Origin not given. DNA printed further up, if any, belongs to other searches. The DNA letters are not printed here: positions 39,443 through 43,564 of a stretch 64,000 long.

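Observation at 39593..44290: Two-gene operon for a giant secreted protein built from ~17 tandem four-cysteine modules (CC-x-Y-G ... C-G ... Y-P-x-T ... C), with a secreted beta-rich partner: no recognisable family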

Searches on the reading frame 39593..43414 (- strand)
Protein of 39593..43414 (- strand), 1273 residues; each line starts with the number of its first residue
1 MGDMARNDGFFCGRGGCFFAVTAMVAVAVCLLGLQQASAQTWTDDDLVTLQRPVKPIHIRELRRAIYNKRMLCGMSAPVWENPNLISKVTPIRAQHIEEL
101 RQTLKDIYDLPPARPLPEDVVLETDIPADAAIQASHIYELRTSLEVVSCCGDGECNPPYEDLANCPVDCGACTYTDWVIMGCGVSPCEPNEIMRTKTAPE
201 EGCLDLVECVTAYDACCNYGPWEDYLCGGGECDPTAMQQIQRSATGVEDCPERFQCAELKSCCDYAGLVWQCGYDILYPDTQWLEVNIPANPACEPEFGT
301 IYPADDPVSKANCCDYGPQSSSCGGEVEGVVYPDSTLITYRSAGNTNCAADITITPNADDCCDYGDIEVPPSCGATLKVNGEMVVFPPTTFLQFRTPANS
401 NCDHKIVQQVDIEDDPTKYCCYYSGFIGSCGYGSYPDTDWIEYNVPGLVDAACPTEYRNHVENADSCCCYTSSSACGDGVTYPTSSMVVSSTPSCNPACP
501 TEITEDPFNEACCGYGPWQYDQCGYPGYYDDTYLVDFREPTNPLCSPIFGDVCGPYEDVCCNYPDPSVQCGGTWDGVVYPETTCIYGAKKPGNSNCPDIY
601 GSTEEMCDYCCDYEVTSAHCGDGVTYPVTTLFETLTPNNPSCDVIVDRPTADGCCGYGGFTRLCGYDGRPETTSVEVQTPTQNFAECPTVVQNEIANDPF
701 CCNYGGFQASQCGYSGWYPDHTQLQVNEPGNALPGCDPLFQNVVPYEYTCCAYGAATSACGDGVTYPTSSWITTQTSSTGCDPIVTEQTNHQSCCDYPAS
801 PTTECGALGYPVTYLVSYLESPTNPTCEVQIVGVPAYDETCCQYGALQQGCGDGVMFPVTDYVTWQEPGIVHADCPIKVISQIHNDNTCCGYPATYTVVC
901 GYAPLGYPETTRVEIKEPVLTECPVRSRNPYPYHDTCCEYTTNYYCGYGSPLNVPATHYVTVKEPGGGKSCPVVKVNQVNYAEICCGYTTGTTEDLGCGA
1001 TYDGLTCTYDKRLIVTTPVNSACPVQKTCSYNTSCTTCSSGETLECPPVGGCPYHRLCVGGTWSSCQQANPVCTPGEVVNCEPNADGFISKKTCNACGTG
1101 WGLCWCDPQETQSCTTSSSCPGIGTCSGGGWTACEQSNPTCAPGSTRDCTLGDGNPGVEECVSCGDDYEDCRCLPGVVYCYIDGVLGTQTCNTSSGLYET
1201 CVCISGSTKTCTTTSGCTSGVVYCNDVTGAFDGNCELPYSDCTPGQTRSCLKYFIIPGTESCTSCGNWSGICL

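Call 3: search_protein_families(library=pfam, proteins=[window:39593-43414:-], max_evalue=1)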
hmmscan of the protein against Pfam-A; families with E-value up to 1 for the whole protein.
window:39593-43414:- (1273 aa): 1 family
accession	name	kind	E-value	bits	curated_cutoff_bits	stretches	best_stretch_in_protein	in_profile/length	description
PF01057.23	Parvo_NS1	-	0.31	10.4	20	1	1159-1223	164-223/271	Parvovirus non-structural protein NS1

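Call 4: search_protein_families(library=ncbifam, proteins=[window:39593-43414:-], max_evalue=1)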
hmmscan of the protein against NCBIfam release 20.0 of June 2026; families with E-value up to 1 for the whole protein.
window:39593-43414:- (1273 aa): 0 families

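Call 6: find_homologous_proteins(query=window:39593-43414:-)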
Query window:39593-43414:- (1273 aa): 6 proteins with E <= 0.001 among 5502 candidates.
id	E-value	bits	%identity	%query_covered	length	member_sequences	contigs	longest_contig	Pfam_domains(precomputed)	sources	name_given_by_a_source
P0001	0.0e+0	2735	89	100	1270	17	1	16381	-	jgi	jgi:hypothetical protein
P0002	0.0e+0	2355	76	99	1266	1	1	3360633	-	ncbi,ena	-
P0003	3.7e-266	905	41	99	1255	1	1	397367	-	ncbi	-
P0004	2.6e-176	607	43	59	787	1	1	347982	-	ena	-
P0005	2.6e-148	514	34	97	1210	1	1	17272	-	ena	-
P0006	3.6e-97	345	28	98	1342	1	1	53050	-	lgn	-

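Call 7: search_solved_structures(query=window:39593-43414:-, max_evalue=1)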
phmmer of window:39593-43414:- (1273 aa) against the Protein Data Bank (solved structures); distinct sequences matched with E-value up to 1: 2.
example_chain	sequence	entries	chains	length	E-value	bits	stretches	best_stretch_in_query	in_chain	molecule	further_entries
8r41_A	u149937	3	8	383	0.36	11.5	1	204-239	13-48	Chitinase-3-like protein 1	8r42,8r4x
10jv_A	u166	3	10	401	0.39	11.4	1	204-239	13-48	Chitinase-3-like protein 1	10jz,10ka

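Call 9: find_encoding_contigs(protein=P0002, flank=10000, max_places=3)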
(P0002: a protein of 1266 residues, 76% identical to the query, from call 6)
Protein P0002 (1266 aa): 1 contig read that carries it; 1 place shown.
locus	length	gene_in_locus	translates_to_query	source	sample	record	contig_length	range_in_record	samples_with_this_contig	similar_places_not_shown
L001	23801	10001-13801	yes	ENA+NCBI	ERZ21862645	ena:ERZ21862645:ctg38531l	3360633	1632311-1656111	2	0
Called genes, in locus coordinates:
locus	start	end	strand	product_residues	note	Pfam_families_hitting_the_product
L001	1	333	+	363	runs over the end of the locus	PF00586:AIRS, PF02769:AIRS_C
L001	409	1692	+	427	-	PF02844:GARS_N, PF01071:GARS_A, PF02786:CPSase_L_D2 (weak), PF08443:RimK (faint), PF02222:ATP-grasp (weak), PF02843:GARS_C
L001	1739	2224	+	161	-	PF00731:AIRC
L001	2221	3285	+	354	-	PF01300:Sua5_yciO_yrdC, PF01451:LMWPc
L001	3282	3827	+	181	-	PF02502:LacAB_rpiB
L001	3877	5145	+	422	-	PF00464:SHMT, PF00155:Aminotran_1_2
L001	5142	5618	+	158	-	PF22811:Zn_ribbon_NrdR, PF03477:ATP-cone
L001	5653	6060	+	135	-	PF02577:BFN_dom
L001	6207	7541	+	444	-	PF01743:PolyA_pol, PF01966:HD (faint), PF12627:PolyA_pol_RNAbd, PF13735:tRNA_NucTran2_2 (faint)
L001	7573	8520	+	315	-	PF00293:NUDIX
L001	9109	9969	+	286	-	-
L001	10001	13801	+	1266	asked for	-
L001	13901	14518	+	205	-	PF04542:Sigma70_r2, PF08281:Sigma70_r4_2, PF04545:Sigma70_r4, PF13384:HTH_23 (weak)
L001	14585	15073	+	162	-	PF13490:zf-HC2 (weak)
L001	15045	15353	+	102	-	-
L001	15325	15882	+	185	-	-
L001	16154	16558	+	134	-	PF00392:GntR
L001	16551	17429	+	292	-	PF00005:ABC_tran, PF13304:AAA_21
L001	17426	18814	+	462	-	-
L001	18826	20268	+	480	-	PF02310:B12-binding, PF04055:Radical_SAM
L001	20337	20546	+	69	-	-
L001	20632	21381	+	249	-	PF14388:DUF4419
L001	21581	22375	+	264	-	-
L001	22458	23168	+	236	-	PF13367:PrsW-protease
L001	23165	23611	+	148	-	-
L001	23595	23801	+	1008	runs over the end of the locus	-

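Call 10: find_encoding_contigs(protein=P0003, flank=10000, max_places=3)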
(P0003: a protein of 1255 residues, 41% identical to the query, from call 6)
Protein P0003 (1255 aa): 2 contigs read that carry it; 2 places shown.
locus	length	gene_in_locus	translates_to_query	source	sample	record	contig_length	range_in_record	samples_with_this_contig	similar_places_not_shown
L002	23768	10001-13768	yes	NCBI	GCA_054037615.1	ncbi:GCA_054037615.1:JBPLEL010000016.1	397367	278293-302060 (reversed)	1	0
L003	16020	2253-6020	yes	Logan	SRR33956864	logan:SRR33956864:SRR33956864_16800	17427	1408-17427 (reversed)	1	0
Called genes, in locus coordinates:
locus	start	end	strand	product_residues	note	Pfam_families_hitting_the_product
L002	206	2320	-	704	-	PF01926:MMR_HSR1, PF02421:FeoB_N, PF07670:Gate, PF07664:FeoB_C, PF07670:Gate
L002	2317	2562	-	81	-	PF04023:FeoA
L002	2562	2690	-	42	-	-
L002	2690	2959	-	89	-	-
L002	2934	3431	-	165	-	PF01325:Fe_dep_repress, PF12802:MarR_2 (weak), PF02742:Fe_dep_repr_C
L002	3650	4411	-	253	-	PF04338:DUF481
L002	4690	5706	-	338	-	PF02424:ApbE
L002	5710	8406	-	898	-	PF00330:Aconitase, PF00694:Aconitase_C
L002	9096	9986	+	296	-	-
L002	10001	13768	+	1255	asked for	-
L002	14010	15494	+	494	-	PF02310:B12-binding, PF04055:Radical_SAM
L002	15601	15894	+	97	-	PF13237:Fer4_10 (weak), PF14697:Fer4_21 (faint), PF12838:Fer4_7 (weak), PF13187:Fer4_9 (weak), PF12797:Fer4_2 (weak), PF00037:Fer4, PF12837:Fer4_6 (weak), PF13237:Fer4_10 (weak), +1 more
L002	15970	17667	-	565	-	PF00999:Na_H_Exchanger, PF00359:PTS_EIIA_2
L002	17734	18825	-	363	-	PF00762:Ferrochelatase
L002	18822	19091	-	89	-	-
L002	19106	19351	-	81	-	PF02597:ThiS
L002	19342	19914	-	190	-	PF12804:NTP_transf_3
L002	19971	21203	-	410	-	PF03453:MoeA_N, PF00994:MoCF_biosynth, PF03454:MoeA_C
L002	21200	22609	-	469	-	PF13450:NAD_binding_8, PF01593:Amino_oxidase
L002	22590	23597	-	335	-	PF01208:URO-D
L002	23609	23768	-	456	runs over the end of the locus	PF04055:Radical_SAM, PF06969:HemN_C (faint)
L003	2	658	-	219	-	?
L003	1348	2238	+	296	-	-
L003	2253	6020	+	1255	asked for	-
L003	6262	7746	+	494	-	PF02310:B12-binding, PF04055:Radical_SAM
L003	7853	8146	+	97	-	PF13237:Fer4_10 (weak), PF14697:Fer4_21 (faint), PF12838:Fer4_7 (weak), PF13187:Fer4_9 (weak), PF12797:Fer4_2 (weak), PF00037:Fer4, PF12837:Fer4_6 (weak), PF13237:Fer4_10 (weak), +1 more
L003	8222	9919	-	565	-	PF00999:Na_H_Exchanger, PF00359:PTS_EIIA_2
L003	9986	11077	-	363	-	PF00762:Ferrochelatase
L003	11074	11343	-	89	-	-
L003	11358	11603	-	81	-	PF02597:ThiS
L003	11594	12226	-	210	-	PF12804:NTP_transf_3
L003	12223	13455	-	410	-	PF03453:MoeA_N, PF00994:MoCF_biosynth, PF03454:MoeA_C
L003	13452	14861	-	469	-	PF13450:NAD_binding_8, PF01593:Amino_oxidase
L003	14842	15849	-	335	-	PF01208:URO-D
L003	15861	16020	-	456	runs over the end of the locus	PF04055:Radical_SAM, PF06969:HemN_C (faint)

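Call 11: find_encoding_contigs(protein=P0004, flank=10000, max_places=3)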
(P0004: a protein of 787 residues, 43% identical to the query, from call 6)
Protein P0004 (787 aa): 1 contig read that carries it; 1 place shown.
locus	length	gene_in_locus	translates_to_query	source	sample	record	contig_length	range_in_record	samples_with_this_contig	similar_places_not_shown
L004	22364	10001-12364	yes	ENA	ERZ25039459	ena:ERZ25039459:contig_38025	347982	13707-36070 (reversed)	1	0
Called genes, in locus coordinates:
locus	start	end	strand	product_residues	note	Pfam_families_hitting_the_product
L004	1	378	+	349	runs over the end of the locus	PF01300:Sua5_yciO_yrdC, PF01451:LMWPc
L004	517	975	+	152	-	PF02502:LacAB_rpiB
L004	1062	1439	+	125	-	PF00464:SHMT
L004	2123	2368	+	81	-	PF00464:SHMT (weak)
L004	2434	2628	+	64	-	PF22811:Zn_ribbon_NrdR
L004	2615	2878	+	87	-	PF03477:ATP-cone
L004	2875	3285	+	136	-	PF02577:BFN_dom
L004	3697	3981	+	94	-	PF12627:PolyA_pol_RNAbd (weak)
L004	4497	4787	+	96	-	PF13735:tRNA_NucTran2_2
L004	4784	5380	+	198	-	PF13650:Asp_protease_2, PF13975:gag-asp_proteas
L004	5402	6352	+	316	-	PF01661:Macro, PF00293:NUDIX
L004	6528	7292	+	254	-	PF00106:adh_short, PF08659:KR, PF13561:adh_short_C2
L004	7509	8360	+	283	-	-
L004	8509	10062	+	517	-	-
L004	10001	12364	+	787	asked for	-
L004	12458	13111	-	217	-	PF11172:DUF2959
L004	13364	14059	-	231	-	PF14237:GYF_2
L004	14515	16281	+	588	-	PF14559:TPR_19 (faint), PF07719:TPR_2 (faint), PF13181:TPR_8 (faint), PF13414:TPR_11 (faint)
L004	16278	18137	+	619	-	PF13231:PMT_2 (weak), PF24575:TPR_Slam (weak), PF23914:TPR_CcmH_CycH (weak), PF00515:TPR_1 (weak), PF07719:TPR_2 (weak), PF13414:TPR_11, PF13432:TPR_16, PF13424:TPR_12 (weak), +9 more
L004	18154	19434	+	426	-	PF05977:MFS_3, PF07690:MFS_1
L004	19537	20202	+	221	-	PF00551:Formyl_trans_N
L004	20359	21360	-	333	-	-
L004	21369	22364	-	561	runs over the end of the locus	PF00004:AAA, PF07728:AAA_5 (faint), PF17862:AAA_lid_3 (weak), PF01434:Peptidase_M41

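Call 12: find_encoding_contigs(protein=P0005, flank=10000, max_places=3)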
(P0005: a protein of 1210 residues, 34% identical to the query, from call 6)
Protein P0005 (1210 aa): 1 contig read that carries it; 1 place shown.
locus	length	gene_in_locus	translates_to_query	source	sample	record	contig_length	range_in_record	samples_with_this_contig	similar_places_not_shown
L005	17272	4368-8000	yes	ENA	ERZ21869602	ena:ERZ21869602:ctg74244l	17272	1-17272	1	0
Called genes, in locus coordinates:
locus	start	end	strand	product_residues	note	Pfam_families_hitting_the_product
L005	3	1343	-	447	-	?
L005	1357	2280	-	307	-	PF02729:OTCace_N, PF00185:OTCace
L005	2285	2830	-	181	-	PF00156:Pribosyltran, PF14681:UPRTase (weak)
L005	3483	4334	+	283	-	-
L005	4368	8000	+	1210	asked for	-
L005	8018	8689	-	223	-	PF00590:TP_methylase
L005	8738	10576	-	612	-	PF13230:GATase_4 (weak), PF13522:GATase_6, PF13537:GATase_7, PF01380:SIS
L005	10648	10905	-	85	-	PF01016:Ribosomal_L27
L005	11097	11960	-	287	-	PF13098:Thioredoxin_2 (faint), PF13462:Thioredoxin_4, PF01323:DSBA, PF13743:Thioredoxin_5 (faint)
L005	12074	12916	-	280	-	PF00768:Peptidase_S11, PF13354:Beta-lactamase2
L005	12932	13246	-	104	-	-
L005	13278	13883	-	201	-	PF02390:Methyltransf_4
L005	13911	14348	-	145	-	PF11399:DUF3192 (faint)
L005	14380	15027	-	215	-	-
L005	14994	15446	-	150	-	PF00383:dCMP_cyt_deam_1, PF14437:MafB19-deam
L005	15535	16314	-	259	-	PF02673:BacA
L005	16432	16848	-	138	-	-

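Call 13: find_encoding_contigs(protein=P0006, flank=10000, max_places=3)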
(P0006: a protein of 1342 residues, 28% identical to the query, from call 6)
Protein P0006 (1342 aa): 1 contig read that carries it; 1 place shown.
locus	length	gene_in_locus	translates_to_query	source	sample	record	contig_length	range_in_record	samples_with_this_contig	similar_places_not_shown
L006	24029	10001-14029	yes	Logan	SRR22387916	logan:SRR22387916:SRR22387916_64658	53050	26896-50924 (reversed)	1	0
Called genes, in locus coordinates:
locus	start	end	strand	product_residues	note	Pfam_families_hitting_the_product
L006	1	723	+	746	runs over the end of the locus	-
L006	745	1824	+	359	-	PF05201:GlutR_N, PF01488:Shikimate_DH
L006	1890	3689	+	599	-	PF02696:SelO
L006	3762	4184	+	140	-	PF13211:DUF4019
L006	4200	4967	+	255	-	PF05050:Methyltransf_21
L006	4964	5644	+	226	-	PF00535:Glycos_transf_2, PF10111:Glyco_tranf_2_2 (faint)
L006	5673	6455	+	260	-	-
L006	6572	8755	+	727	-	-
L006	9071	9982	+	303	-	-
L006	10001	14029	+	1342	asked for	-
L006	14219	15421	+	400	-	PF03349:Toluene_X, PF13505:OMP_b-brl (faint), PF10677:DUF2490 (faint)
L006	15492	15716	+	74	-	PF01206:TusA, PF10006:DUF2249 (faint)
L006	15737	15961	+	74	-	PF01206:TusA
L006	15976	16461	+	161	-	PF13686:DrsE_2, PF02635:DsrE (weak)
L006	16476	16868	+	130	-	-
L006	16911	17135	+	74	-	PF01206:TusA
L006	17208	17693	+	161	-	PF13686:DrsE_2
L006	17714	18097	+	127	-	PF02635:DsrE (weak)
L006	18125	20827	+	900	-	PF00512:HisKA, PF02518:HATPase_c, PF00072:Response_reg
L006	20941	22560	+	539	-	PF00005:ABC_tran, PF02463:SMC_N (faint), PF13304:AAA_21 (faint), PF12848:ABC_tran_Xtn, PF00005:ABC_tran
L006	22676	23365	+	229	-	-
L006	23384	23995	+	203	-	-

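Call 18: find_related_loci(query=A1, collection=genome_contigs, flank=10000)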
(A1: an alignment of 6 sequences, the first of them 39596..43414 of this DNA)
Query A1 (1273 aa) in genome_contigs; peptide patterns used: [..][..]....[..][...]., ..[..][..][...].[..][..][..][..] (x = any residue, [..] = any of these).
95 stretches matched a pattern; 6 encode a relative of the query (tblastn E <= 1e-3); 5 distinct loci.
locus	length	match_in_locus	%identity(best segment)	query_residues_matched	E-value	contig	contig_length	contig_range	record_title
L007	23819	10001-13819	93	1-1273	0e+0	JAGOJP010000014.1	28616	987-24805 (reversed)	MAG: Candidatus Omnitrophota bacterium isolate Go_SlDig_bin_317 Go_SlDig_4455_length_28616_cov_4.592685, whole genome sh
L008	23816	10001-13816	89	2-1273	0e+0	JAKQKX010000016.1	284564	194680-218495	MAG: Candidatus Omnitrophota bacterium isolate USDV_maxbin.135_sub k141_381341, whole genome shotgun sequence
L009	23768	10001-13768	76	19-1272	0e+0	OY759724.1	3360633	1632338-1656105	MAG: Candidatus Omnitrophota bacterium isolate 1a5844f9-839a-4d7b-a7f9-2444bab12bdd genome assembly, chromosome: 1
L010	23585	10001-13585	34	18-1268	9e-147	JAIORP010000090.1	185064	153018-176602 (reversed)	MAG: Candidatus Omnitrophota bacterium isolate SMBSF21 20074_Bin_2_contigs_1_c_000000000002, whole genome shotgun sequen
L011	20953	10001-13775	33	18-173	4e-19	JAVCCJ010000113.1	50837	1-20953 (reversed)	MAG: Candidatus Zapsychrus exili isolate MAG_3300035698_1555 Ga0374944_168698, whole genome shotgun sequence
